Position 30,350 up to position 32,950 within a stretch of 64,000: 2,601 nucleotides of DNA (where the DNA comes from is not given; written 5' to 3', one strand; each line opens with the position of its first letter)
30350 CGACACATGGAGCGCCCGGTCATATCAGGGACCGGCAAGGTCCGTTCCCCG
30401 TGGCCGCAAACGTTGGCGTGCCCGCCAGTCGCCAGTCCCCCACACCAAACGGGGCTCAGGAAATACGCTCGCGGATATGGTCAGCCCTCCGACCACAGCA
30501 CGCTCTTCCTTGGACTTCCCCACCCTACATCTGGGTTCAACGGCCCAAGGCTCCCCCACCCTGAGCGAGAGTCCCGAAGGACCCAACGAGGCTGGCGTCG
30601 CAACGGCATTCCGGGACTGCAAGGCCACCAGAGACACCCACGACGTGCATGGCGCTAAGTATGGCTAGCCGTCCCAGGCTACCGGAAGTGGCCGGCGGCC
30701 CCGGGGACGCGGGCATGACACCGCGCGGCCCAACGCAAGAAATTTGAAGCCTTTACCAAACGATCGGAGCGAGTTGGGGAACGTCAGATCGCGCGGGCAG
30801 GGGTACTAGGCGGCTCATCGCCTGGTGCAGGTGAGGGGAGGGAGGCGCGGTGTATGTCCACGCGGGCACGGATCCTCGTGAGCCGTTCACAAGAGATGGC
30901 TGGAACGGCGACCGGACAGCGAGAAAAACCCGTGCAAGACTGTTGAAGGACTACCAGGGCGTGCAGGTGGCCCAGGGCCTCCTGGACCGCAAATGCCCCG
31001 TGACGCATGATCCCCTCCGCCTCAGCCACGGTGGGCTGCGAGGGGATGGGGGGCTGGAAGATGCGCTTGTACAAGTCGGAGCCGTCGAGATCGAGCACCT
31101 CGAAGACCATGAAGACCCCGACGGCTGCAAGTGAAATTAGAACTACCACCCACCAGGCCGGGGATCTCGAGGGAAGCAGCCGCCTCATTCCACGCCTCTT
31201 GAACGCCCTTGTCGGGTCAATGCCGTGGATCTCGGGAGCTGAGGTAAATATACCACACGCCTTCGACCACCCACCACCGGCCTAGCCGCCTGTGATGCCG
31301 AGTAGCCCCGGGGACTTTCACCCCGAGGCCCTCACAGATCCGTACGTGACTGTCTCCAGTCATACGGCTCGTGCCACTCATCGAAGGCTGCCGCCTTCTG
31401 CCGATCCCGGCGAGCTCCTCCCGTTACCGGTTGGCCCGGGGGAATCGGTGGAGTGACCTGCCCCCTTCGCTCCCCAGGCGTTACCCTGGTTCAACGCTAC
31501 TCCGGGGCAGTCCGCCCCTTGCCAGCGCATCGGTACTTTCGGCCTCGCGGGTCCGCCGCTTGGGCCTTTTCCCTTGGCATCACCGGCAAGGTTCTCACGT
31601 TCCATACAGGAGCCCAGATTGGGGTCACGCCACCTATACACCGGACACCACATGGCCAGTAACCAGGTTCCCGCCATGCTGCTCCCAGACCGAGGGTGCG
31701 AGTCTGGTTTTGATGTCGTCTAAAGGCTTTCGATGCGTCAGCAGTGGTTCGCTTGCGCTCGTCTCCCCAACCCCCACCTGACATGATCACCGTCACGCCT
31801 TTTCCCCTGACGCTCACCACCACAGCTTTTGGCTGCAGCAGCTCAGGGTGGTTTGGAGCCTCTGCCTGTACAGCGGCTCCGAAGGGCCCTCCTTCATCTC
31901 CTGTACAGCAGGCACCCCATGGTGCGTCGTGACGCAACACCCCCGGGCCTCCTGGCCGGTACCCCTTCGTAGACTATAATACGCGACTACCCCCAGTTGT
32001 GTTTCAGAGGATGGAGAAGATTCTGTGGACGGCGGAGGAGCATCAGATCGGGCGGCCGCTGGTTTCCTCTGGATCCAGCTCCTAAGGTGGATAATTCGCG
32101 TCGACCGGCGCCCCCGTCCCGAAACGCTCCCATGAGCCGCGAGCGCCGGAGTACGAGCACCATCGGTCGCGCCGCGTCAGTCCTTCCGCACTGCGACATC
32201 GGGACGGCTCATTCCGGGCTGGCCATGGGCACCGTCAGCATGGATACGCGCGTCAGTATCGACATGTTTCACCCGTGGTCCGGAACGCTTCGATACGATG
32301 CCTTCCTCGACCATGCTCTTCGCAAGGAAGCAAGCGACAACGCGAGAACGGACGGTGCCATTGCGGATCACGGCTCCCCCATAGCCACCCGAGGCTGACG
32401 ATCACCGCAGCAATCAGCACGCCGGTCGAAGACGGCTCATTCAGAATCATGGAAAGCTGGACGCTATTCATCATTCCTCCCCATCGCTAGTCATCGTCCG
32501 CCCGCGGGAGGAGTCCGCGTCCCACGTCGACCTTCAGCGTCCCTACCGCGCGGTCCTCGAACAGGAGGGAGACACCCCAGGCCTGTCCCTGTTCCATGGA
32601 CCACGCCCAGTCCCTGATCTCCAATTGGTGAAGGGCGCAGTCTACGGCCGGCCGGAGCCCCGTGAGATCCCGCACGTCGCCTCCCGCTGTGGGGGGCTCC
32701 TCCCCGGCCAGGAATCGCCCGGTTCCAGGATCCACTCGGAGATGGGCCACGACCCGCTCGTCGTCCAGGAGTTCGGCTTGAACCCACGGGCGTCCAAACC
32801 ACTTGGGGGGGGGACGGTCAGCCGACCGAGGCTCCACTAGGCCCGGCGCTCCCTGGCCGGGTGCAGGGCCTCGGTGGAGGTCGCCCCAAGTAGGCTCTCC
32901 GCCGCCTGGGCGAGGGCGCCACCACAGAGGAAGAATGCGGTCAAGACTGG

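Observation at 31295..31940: Apparently ORF-less group II intron with textbook domains V and VI in an intergenic region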

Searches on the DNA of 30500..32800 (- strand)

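Call 4: search_rna_families(source=window, start=30500, end=32800, threshold=evalue, max_evalue=1, show_alignments=4)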
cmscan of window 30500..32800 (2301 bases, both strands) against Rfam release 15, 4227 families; matches with E-value up to 1: 3.
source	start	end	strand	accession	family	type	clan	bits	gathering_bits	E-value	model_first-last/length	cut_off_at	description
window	31776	31895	-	RF01999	group-II-D1D4-2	Intron;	CL00102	117.5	36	4.3e-25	1-118/118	no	Group II catalytic intron D1-D4-2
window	31297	31372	-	RF00029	Intron_gpII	Intron;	-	52.9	40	5.5e-09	1-77/77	no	Group II catalytic intron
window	31334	31370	-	RF04357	Plastid-ndhA-ndhB-2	Intron;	CL00155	24.4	53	0.019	1-41/41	no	Plastid-ndhA-ndhB-2 group II-D5 intron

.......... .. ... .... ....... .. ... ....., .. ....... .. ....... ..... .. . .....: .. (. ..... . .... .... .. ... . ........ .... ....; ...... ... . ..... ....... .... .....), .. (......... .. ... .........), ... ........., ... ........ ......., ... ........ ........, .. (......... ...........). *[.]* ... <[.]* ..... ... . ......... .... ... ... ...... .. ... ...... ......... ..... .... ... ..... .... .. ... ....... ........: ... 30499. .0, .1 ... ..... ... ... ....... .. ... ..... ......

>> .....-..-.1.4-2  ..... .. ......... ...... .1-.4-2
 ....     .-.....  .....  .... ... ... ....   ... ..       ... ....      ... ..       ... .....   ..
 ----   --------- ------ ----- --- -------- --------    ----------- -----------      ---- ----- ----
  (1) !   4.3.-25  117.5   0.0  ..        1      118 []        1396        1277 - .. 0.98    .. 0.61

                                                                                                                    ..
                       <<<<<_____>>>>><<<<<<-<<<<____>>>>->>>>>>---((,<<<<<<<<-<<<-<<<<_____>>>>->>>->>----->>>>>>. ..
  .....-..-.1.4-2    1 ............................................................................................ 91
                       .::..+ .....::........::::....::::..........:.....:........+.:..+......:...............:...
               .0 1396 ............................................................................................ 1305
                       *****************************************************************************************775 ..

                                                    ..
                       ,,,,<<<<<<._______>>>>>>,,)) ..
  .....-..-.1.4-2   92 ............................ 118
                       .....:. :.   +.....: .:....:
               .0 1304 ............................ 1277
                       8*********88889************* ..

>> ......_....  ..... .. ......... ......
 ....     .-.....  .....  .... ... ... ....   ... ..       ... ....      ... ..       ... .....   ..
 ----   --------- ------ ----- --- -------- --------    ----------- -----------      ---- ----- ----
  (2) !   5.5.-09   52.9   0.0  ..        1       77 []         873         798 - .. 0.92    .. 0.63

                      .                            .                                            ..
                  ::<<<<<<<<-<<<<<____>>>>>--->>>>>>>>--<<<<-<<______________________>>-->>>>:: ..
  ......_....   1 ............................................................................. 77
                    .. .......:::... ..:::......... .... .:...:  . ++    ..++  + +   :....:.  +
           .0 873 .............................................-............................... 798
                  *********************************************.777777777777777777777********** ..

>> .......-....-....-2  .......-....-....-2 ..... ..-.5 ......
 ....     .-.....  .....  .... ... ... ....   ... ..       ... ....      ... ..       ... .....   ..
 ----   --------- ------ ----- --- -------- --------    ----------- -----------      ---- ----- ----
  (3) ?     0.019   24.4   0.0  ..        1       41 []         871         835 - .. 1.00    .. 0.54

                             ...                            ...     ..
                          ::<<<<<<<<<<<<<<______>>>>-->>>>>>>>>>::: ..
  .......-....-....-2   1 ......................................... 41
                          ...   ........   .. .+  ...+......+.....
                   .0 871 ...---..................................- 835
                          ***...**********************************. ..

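Call 11: search_dna_similar(query=window:31280-31960:-, collection=plasmids, mode=distant, max_rows=30)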
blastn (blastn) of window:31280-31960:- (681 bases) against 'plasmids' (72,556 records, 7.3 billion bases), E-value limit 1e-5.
Records with a match: 504; places in all: 922; records where one place covers at least 80% of the query: 3.
Best place of each record, by identity: 80-90% 8; 60-80% 496.
By first word of the organism name: Shigella 117; Sinorhizobium 75; Rhizobium 58; Streptomyces 35; Bradyrhizobium 26; Acinetobacter 26; Salmonella 23; Pseudomonas 19; Escherichia 15; Ralstonia 9; and 46 more.
By predicted mobility (MOB-suite, as given by PLSDB): conjugative 223; mobilizable 173; non-mobilizable 108.
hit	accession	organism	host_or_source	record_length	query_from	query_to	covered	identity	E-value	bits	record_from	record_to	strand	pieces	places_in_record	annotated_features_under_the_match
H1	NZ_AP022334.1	Methylosinus sp. C49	-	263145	60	665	89%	72.2%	9e-75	288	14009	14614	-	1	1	none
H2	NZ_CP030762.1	Rhizobium leguminosarum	Genomic DNA from Bacterial pure culture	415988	52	662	90%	66.5%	3e-24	120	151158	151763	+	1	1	none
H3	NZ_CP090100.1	Rhizobium leguminosarum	Trifolium pratense,Cell culture,Plant ...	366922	52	662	90%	66.5%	3e-24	120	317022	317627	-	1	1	none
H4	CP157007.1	Methylomonas sp. AM2-LC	-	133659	51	662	72%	70.1%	6e-27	189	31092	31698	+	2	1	record has no annotation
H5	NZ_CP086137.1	Bradyrhizobium barranii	Glycine max cv. AC Orford,Cell ...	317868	51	547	73%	69.1%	2e-39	171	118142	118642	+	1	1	none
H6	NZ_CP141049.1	Microvirga lotononidis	-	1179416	52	549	73%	68.2%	2e-26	128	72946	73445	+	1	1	none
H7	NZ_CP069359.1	Microvirga sp. VF16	Vachellia farnesiana,Cell culture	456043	52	549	73%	67.1%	3e-17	97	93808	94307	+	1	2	none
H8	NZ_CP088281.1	Bradyrhizobium barranii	Glycine max cv. AC Glengarry,cell ...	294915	51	547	73%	66.9%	6e-27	129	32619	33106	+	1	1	none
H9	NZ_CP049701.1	Bradyrhizobium barranii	Glycine max cv. AC Glengarry,cell ...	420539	51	547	73%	66.9%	6e-27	129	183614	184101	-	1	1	none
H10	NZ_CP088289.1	Bradyrhizobium septentrionale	Glycine max cv. AC Glengarry,Cell ...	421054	61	547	72%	67.4%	2e-20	108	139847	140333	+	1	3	none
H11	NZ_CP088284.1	Bradyrhizobium septentrionale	Glycine max cv. AC Glengarry,Cell ...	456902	61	547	72%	67.4%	2e-20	108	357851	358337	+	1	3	none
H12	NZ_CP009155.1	Burkholderia pseudomallei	environmental sample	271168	61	548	72%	66.7%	4e-16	94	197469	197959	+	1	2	none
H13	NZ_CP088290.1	Bradyrhizobium septentrionale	Glycine max cv. AC Glengarry,Cell ...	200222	51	498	66%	70.3%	2e-39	170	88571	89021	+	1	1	none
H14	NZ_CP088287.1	Bradyrhizobium septentrionale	Glycine max cv. AC Glengarry,Cell ...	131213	51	498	66%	70.3%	2e-39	170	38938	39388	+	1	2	none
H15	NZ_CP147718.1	Bradyrhizobium sp. 2S1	-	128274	51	498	66%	70.3%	2e-39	170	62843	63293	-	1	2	none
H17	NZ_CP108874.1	Streptomyces sp. NBC_00826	-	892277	138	665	67%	69.2%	2e-13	169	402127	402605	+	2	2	none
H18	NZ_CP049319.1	Caballeronia sp. SBC2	whole organism,soil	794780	51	471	62%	74.4%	8e-63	248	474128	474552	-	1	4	none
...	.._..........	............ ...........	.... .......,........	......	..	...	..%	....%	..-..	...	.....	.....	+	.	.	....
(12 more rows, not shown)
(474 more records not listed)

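Call 13: get_annotated_region(hit=H1, flank=4000)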
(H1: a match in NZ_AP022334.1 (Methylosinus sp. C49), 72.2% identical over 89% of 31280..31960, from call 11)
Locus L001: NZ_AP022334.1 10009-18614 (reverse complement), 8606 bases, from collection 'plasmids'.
description: Methylosinus sp. C49 isolate Methylosinus sp. C49 plasmid pMSC49b, complete sequence
organism: Methylosinus sp. C49 (NCBI taxid 2699395)
taxonomy: Bacteria; Pseudomonadota; Alphaproteobacteria; Hyphomicrobiales; Methylocystaceae; Methylosinus; Methylosinus sp. C49
host: -; source: -; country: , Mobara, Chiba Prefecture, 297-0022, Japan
typing (MOB-suite, as given by PLSDB): mobilizable; relaxase MOBP
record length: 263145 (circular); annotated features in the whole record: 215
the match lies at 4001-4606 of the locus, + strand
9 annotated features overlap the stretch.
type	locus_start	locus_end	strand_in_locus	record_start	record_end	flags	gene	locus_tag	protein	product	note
CDS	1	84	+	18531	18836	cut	-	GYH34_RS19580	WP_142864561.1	hypothetical protein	-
CDS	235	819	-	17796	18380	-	-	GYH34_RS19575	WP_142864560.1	hypothetical protein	-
CDS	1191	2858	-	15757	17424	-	-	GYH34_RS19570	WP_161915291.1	hypothetical protein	-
CDS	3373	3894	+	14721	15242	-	-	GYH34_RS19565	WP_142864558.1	hypothetical protein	-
CDS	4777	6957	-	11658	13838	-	-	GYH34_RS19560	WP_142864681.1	CDC48 family AAA ATPase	-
CDS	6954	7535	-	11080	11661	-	-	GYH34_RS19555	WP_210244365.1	hypothetical protein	-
CDS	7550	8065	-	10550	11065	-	gvpH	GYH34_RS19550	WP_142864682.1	gas vesicle protein GvpH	-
CDS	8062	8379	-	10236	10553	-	-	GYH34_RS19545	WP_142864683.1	gas vesicle protein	-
CDS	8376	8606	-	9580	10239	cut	gvpJ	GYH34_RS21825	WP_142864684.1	gas vesicle protein GvpJ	-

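Call 14: get_annotated_region(hit=H2, flank=4000)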
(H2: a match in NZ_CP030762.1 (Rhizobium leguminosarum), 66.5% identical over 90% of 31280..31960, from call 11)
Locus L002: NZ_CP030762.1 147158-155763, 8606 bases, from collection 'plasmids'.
description: Rhizobium leguminosarum strain ATCC 14479 plasmid unnamed2, complete sequence
organism: Rhizobium leguminosarum (NCBI taxid 384)
taxonomy: Bacteria; Pseudomonadota; Alphaproteobacteria; Hyphomicrobiales; Rhizobiaceae; Rhizobium; Rhizobium leguminosarum
host: -; source: Genomic DNA from Bacterial pure culture; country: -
typing (MOB-suite, as given by PLSDB): conjugative; replicon rep_cluster_287; relaxase MOBP; mating-pair formation MPF_T
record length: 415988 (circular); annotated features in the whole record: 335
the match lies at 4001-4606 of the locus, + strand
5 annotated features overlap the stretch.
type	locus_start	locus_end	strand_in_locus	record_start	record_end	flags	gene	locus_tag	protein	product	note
CDS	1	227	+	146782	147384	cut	-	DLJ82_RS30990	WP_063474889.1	amino acid synthesis family protein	-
CDS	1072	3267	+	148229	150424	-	-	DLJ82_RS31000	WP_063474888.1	methyl-accepting chemotaxis protein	-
CDS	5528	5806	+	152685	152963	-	-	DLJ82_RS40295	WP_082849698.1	hypothetical protein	-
CDS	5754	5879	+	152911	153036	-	-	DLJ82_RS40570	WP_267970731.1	hypothetical protein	-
CDS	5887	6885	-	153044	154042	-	-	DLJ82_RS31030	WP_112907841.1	IS5 family transposase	-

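Call 15: get_annotated_region(hit=H4, flank=4000)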
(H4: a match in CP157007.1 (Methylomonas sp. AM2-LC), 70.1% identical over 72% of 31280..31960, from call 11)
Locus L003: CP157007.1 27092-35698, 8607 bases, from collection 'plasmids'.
description: Methylomonas sp. AM2-LC plasmid unnamed2, complete sequence
organism: Methylomonas sp. AM2-LC (NCBI taxid 3153301)
taxonomy: Bacteria; Pseudomonadota; Gammaproteobacteria; Methylococcales; Methylococcaceae; Methylomonas; Methylomonas sp. AM2-LC
host: -; source: -; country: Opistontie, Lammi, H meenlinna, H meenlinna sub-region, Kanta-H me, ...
typing (MOB-suite, as given by PLSDB): non-mobilizable
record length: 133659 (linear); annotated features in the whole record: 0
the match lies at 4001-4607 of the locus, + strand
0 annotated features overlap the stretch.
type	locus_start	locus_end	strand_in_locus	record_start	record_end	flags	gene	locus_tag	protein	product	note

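Call 16: get_annotated_region(hit=H5, flank=4000)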
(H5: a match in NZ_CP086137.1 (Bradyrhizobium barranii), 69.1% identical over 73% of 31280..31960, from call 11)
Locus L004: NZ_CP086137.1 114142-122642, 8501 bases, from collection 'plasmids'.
description: Bradyrhizobium barranii subsp. barranii strain 144S4 plasmid pBb144S4a, complete sequence
organism: Bradyrhizobium barranii (NCBI taxid 2823807)
taxonomy: Bacteria; Pseudomonadota; Alphaproteobacteria; Hyphomicrobiales; Nitrobacteraceae; Bradyrhizobium; Bradyrhizobium barranii
host: -; source: Glycine max cv. AC Orford,Cell Culture,Root nodule from soybean plant inoculated with root zone soil from ...; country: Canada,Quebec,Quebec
typing (MOB-suite, as given by PLSDB): mobilizable; replicon rep_cluster_506; relaxase MOBP,MOBQ
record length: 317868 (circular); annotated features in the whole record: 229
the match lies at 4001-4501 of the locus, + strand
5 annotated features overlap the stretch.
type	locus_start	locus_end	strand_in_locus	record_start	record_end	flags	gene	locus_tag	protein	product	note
CDS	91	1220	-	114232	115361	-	-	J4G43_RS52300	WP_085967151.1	IS3-like element ISRj2 family transposase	GO:0006313 - DNA transposition [Evidence IEA]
CDS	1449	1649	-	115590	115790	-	-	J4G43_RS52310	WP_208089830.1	hypothetical protein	-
CDS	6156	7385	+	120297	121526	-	-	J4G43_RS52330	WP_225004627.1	tyrosine-type recombinase/integrase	GO:0015074 - DNA integration [Evidence IEA]; GO:0006310 - DNA recombination [Evidence IEA]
CDS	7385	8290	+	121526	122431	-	-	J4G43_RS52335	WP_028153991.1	tyrosine-type recombinase/integrase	GO:0015074 - DNA integration [Evidence IEA]; GO:0006310 - DNA recombination [Evidence IEA]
CDS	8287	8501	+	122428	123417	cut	-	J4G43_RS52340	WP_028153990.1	tyrosine-type recombinase/integrase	GO:0015074 - DNA integration [Evidence IEA]; GO:0006310 - DNA recombination [Evidence IEA]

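Call 17: search_rna_families(sources=[L001, L002, L003, L004], threshold=gathering)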
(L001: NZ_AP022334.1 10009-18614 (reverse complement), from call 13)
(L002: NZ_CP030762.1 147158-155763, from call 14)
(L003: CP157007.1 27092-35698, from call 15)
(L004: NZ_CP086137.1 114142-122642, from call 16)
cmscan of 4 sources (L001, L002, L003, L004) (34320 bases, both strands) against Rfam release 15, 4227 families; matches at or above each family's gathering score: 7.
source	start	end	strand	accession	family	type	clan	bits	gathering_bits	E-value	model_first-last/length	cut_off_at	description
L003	4016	4133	+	RF01999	group-II-D1D4-2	Intron;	CL00102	123.5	36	2.3e-25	1-118/118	no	Group II catalytic intron D1-D4-2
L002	4014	4130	+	RF01999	group-II-D1D4-2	Intron;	CL00102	109.9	36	4.7e-22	1-118/118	no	Group II catalytic intron D1-D4-2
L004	4016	4135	+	RF01999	group-II-D1D4-2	Intron;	CL00102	105.5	36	5.7e-21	1-118/118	no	Group II catalytic intron D1-D4-2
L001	4007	4124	+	RF01999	group-II-D1D4-2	Intron;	CL00102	105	36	7.8e-21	1-118/118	no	Group II catalytic intron D1-D4-2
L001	4530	4605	+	RF00029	Intron_gpII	Intron;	-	58.1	40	4.3e-09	1-77/77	no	Group II catalytic intron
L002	4533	4608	+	RF00029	Intron_gpII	Intron;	-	57.7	40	5.4e-09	1-77/77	no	Group II catalytic intron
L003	4534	4609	+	RF00029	Intron_gpII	Intron;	-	54.4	40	3.6e-08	1-77/77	no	Group II catalytic intron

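Call 20: get_annotated_region(hit=H18, flank=3000)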
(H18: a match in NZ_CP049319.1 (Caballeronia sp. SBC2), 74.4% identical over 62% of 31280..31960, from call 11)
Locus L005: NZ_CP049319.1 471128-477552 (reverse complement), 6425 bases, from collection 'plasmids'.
description: Caballeronia sp. SBC2 plasmid pSBC2-3, complete sequence
organism: Caballeronia sp. SBC2 (NCBI taxid 2705547)
taxonomy: Bacteria; Pseudomonadota; Betaproteobacteria; Burkholderiales; Burkholderiaceae; Caballeronia; Caballeronia sp. SBC2
host: -; source: whole organism,soil; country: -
typing (MOB-suite, as given by PLSDB): non-mobilizable
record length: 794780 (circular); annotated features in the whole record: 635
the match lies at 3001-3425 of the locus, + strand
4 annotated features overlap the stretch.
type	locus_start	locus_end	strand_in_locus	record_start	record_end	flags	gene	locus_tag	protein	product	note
CDS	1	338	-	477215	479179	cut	-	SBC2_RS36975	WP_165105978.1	AAA family ATPase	-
CDS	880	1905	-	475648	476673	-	-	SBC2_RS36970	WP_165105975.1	DNA-binding protein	-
CDS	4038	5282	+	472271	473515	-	ltrA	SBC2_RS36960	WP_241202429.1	group II intron reverse transcriptase/maturase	GO:0000373 - Group II intron splicing [Evidence IEA]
CDS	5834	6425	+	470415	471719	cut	ltrA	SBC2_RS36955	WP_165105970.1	group II intron reverse transcriptase/maturase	GO:0000373 - Group II intron splicing [Evidence IEA]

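Call 21: get_annotated_region(hit=H21, flank=3000)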
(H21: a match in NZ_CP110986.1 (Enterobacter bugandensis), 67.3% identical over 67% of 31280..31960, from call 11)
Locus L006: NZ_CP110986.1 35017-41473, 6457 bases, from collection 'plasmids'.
description: Enterobacter bugandensis strain E105227 plasmid pEC105227L, complete sequence
organism: Enterobacter bugandensis (NCBI taxid 881260)
taxonomy: Bacteria; Pseudomonadota; Gammaproteobacteria; Enterobacterales; Enterobacteriaceae; Enterobacter; Enterobacter bugandensis
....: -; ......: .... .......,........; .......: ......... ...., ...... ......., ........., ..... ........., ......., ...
typing (MOB-suite, as given by PLSDB): mobilizable; replicon IncFII,rep_cluster_2183; relaxase MOBF
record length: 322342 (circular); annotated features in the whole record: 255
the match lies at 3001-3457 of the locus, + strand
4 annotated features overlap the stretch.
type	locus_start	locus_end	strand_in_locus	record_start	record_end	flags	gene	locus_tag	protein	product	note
CDS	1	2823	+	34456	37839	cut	-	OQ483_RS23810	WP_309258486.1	molybdopterin-dependent oxidoreductase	-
CDS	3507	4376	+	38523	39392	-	ltrA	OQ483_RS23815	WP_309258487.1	group II intron reverse transcriptase/maturase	GO:0000373 - Group II intron splicing [Evidence IEA]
CDS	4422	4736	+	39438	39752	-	-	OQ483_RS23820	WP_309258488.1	IS66 family insertion sequence element accessory protein TnpB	-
CDS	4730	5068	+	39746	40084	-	tnpB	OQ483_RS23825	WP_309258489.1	IS66 family insertion sequence element accessory protein TnpB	-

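Call 22: get_annotated_region(hit=H13, flank=3000)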
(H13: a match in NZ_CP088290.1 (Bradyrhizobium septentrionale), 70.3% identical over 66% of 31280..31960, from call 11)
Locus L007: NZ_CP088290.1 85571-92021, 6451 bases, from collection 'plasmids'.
description: Bradyrhizobium septentrionale strain 162S2 plasmid pBs162S2b, complete sequence
organism: Bradyrhizobium septentrionale (NCBI taxid 1404411)
taxonomy: Bacteria; Pseudomonadota; Alphaproteobacteria; Hyphomicrobiales; Nitrobacteraceae; Bradyrhizobium; Bradyrhizobium septentrionale
host: -; source: Glycine max cv. AC Glengarry,Cell culture,Root nodule from soybean plant inoculated with root zone soil from ...; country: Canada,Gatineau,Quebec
typing (MOB-suite, as given by PLSDB): conjugative; relaxase MOBP,MOBQ; mating-pair formation MPF_T
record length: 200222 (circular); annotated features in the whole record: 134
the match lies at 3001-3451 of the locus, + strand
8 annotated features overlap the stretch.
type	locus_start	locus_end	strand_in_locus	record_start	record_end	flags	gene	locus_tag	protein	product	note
CDS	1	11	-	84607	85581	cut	-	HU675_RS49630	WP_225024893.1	DUF1403 family protein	-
CDS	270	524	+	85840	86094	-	-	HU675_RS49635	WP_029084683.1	type II toxin-antitoxin system Phd/YefM family antitoxin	-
CDS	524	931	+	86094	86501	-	-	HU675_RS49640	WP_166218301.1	type II toxin-antitoxin system VapC family toxin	-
CDS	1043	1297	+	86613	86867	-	-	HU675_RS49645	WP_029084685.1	type II toxin-antitoxin system VapB family antitoxin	-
CDS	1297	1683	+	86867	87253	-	-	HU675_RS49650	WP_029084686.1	type II toxin-antitoxin system VapC family toxin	-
CDS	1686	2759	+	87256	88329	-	-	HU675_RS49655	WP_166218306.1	tyrosine-type recombinase/integrase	GO:0015074 - DNA integration [Evidence IEA]; GO:0006310 - DNA recombination [Evidence IEA]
CDS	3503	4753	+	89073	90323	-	ltrA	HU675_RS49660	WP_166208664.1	group II intron reverse transcriptase/maturase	GO:0000373 - Group II intron splicing [Evidence IEA]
CDS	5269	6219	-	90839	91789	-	-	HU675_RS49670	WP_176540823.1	hypothetical protein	-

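Call 23: get_annotated_region(hit=H17, flank=3000)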
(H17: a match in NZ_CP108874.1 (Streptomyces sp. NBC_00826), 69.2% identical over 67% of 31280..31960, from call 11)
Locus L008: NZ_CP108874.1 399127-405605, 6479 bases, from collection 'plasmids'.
description: Streptomyces sp. NBC_00826 plasmid unnamed1, complete sequence
organism: Streptomyces sp. NBC_00826 (NCBI taxid 2975845)
taxonomy: Bacteria; Actinomycetota; Actinomycetes; Kitasatosporales; Streptomycetaceae; Streptomyces; Streptomyces sp. NBC 00826
host: -; source: -; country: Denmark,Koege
typing (MOB-suite, as given by PLSDB): non-mobilizable
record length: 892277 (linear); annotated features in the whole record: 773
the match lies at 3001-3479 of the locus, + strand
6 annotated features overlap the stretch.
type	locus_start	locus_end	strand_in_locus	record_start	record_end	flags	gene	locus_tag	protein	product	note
CDS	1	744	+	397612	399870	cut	-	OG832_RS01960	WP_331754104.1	caspase family protein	GO:0006508 - proteolysis [Evidence IEA]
CDS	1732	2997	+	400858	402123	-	ltrA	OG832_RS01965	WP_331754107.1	group II intron reverse transcriptase/maturase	GO:0000373 - Group II intron splicing [Evidence IEA]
CDS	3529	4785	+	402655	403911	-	ltrA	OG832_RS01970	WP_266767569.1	group II intron reverse transcriptase/maturase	GO:0000373 - Group II intron splicing [Evidence IEA]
CDS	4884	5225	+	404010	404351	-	-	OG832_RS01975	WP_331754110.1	hypothetical protein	-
CDS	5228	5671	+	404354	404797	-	-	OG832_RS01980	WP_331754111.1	hypothetical protein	-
CDS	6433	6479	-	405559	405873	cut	-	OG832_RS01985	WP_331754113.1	hypothetical protein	-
